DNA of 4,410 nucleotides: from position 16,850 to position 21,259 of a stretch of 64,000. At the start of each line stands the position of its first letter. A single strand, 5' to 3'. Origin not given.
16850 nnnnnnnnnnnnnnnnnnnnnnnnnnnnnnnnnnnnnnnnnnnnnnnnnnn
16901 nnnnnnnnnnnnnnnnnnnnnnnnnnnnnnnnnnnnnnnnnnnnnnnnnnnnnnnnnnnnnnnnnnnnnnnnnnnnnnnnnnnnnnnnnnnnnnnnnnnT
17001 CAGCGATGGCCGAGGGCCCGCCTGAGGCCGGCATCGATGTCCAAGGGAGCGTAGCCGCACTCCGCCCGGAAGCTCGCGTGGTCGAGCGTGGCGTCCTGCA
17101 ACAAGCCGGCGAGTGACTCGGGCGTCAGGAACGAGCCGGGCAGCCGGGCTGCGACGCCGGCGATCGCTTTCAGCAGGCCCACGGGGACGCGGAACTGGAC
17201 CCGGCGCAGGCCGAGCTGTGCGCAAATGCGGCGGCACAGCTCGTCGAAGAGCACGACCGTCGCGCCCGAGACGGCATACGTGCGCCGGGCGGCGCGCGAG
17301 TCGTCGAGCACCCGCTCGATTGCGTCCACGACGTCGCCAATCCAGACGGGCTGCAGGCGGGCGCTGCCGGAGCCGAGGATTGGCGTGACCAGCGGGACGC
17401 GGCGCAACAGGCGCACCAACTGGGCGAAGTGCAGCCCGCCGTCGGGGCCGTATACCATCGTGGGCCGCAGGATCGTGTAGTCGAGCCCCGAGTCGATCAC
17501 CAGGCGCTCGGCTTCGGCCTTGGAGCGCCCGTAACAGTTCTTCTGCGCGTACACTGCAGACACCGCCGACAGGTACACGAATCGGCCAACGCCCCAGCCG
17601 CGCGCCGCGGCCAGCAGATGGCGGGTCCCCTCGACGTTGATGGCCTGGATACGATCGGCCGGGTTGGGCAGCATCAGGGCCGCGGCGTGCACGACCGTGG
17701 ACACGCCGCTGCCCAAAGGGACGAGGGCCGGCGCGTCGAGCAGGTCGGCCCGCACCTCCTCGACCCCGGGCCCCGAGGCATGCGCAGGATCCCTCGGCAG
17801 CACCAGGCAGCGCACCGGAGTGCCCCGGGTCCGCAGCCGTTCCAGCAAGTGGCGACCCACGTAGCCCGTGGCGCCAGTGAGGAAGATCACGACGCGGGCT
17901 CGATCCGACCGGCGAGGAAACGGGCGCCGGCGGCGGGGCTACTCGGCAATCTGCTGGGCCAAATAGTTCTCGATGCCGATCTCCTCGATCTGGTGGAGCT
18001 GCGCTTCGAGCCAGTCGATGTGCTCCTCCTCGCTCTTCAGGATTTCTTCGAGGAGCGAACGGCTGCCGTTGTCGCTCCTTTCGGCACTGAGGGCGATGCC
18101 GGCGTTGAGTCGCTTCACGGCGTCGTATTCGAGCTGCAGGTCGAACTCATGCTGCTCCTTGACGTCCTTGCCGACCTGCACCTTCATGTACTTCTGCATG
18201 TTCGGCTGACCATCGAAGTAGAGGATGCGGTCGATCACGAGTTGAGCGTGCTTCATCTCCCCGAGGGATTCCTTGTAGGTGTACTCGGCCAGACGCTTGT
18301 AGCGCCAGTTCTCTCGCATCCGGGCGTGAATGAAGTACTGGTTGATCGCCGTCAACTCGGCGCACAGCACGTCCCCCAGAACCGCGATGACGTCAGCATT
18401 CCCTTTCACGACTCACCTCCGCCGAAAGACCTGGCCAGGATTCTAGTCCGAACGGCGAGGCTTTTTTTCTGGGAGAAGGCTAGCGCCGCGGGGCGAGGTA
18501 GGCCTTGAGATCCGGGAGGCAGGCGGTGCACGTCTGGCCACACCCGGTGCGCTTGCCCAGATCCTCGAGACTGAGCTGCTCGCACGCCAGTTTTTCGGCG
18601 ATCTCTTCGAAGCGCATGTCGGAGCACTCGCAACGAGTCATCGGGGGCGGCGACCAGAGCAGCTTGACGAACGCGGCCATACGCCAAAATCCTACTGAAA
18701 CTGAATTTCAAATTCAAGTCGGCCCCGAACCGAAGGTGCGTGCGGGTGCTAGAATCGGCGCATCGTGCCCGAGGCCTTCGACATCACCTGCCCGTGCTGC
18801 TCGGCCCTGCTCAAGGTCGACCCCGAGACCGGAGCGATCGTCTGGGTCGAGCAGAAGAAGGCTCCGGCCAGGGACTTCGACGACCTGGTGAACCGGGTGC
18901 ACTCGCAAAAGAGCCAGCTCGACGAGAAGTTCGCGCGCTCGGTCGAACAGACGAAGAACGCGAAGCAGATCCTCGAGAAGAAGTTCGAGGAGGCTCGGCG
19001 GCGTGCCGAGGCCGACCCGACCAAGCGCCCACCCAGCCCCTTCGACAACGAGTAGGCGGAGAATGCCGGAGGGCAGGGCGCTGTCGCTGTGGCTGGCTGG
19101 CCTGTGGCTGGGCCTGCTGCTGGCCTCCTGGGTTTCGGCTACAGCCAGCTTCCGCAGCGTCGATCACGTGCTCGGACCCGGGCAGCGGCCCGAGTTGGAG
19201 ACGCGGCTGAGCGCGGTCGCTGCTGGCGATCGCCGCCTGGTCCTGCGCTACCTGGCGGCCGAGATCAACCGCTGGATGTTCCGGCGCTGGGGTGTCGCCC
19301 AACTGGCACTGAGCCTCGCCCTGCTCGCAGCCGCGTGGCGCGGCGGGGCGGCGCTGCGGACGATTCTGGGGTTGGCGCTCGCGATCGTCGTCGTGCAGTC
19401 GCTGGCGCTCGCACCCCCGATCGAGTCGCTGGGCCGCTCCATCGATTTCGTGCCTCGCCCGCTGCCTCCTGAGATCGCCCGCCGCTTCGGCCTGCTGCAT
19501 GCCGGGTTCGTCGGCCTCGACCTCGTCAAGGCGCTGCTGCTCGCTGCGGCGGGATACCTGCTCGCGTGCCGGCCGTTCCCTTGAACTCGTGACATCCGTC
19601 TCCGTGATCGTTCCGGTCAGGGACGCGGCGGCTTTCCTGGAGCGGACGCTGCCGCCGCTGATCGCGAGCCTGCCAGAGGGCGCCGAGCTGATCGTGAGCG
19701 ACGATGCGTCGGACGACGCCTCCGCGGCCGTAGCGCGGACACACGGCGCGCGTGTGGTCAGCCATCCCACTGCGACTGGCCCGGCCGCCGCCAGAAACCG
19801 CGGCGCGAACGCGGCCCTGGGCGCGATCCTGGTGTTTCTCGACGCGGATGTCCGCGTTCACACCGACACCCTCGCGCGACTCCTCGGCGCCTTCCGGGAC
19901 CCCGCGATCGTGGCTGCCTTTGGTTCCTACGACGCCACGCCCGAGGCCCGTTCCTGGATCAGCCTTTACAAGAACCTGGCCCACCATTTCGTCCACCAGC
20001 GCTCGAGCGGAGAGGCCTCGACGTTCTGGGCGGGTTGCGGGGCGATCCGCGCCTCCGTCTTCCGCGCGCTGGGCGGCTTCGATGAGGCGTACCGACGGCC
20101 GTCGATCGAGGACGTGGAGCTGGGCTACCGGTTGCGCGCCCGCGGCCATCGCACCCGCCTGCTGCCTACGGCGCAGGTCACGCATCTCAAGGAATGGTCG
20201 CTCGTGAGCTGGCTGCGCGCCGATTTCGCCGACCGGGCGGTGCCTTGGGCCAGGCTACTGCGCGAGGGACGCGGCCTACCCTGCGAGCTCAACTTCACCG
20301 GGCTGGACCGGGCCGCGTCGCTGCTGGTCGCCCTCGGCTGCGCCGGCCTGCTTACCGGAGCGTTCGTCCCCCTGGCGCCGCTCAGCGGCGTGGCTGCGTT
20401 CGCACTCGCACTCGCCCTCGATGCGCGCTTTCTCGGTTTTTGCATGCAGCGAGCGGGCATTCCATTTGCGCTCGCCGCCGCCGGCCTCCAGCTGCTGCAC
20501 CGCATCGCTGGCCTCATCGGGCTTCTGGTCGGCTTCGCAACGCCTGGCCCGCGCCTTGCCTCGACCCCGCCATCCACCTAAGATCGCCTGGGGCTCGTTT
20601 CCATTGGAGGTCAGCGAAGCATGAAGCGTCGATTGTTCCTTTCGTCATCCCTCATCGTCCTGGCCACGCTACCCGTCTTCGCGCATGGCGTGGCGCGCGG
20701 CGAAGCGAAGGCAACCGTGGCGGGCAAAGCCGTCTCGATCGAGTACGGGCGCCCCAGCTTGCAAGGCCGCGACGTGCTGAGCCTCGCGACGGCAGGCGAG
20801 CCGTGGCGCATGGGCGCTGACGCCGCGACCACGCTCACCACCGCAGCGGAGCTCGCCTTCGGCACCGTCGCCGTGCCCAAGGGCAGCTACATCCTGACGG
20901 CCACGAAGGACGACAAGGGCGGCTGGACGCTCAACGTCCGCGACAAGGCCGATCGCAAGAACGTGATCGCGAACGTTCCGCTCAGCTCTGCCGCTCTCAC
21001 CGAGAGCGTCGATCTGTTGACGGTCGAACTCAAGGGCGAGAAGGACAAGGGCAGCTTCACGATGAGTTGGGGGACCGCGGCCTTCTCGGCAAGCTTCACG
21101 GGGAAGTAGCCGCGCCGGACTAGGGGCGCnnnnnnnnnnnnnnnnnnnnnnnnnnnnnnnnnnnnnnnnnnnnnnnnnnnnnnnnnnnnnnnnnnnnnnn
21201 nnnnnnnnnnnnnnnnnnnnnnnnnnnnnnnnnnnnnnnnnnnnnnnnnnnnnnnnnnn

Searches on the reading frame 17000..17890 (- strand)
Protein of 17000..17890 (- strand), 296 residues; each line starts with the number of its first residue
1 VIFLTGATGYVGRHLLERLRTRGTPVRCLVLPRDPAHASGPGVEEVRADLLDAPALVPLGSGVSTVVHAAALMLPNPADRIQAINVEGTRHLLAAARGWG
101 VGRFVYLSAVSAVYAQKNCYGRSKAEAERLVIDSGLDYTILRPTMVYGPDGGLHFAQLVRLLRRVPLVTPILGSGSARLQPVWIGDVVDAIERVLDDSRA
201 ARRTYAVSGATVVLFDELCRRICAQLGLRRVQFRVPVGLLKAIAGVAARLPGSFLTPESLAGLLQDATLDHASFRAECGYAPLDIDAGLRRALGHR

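Call 36: search_protein_families(library=pfam, proteins=[window:17000-17890:-], max_evalue=0.01)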
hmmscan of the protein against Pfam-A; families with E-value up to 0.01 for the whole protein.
window:17000-17890:- (296 aa): 8 families
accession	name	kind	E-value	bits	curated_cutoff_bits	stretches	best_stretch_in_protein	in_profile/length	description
PF01370.27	Epimerase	-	2.5e-25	89.7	20.9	1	2-201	1-231/240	NAD dependent epimerase/dehydratase family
PF01073.25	3Beta_HSD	-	6.9e-19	68.4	22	1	4-232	2-274/280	3-beta hydroxysteroid dehydrogenase/isomerase family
PF13460.12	NAD_binding_10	-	7.8e-19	68.7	27.2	1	6-148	1-148/184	NAD(P)H-binding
PF07993.18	NAD_binding_4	-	1.1e-14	54.7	20.1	2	60-116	86-143/258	Male sterility protein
PF04321.23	RmlD_sub_bind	-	2.3e-11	43.7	27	1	2-229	3-234/287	RmlD substrate binding domain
PF05368.20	NmrA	-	6.2e-10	39.6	27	1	2-243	5-251/298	NmrA-like family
PF02719.21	Polysacc_synt_2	-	1.3e-07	31.5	20.2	1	62-133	77-151/293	Polysaccharide biosynthesis protein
PF16363.11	GDP_Man_Dehyd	-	1.2e-05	25.4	27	1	4-223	2-271/332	GDP-mannose 4,6 dehydratase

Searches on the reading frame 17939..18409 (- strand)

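Call 36: search_protein_families(library=pfam, proteins=[window:17939-18409:-], max_evalue=0.01)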
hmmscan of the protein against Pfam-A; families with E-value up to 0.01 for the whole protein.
window:17939-18409:- (156 aa): 1 family
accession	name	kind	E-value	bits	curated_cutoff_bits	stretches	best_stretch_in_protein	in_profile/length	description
PF00210.30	Ferritin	-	6.4e-33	114.1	24.5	1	9-143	2-141/142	Ferritin-like domain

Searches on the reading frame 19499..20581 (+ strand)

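Call 36: search_protein_families(library=pfam, proteins=[window:19499-20581:+], max_evalue=0.01)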
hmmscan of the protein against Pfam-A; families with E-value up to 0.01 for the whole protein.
window:19499-20581:+ (360 aa): 7 families
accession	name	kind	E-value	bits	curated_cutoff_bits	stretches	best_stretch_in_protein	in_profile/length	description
PF00535.33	Glycos_transf_2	-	1.1e-23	84.4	23.3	1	35-191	1-167/168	Glycosyl transferase family 2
PF13641.12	Glyco_tranf_2_3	-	8.2e-15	55.9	27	1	34-234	3-216/230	Glycosyltransferase like family 2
PF10111.15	Glyco_tranf_2_2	-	2.4e-12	47.4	27.3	1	36-236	2-223/276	Glycosyltransferase like family 2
PF13632.12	Glyco_trans_2_3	-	4.2e-11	43.5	27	1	111-309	2-194/198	Glycosyl transferase family group 2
PF13506.12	Glyco_transf_21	-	3.4e-09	36.9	21.7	1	100-252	23-174/174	Glycosyl transferase family 21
PF02709.20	Glyco_transf_7C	-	0.00054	20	23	1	169-231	12-76/78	N-terminal domain of galactosyltransferase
PF03142.21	Chitin_synth_2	-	0.0037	16.4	27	1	105-176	199-271/527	Chitin synthase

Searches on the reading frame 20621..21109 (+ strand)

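Call 36: search_protein_families(library=pfam, proteins=[window:20621-21109:+], max_evalue=0.01)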
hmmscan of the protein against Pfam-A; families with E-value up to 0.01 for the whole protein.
window:20621-21109:+ (162 aa): 1 family
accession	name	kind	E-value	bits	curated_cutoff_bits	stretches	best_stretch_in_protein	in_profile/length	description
PF11138.13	DUF2911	-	1.2e-21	77.5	27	1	28-156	5-142/145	Protein of unknown function (DUF2911)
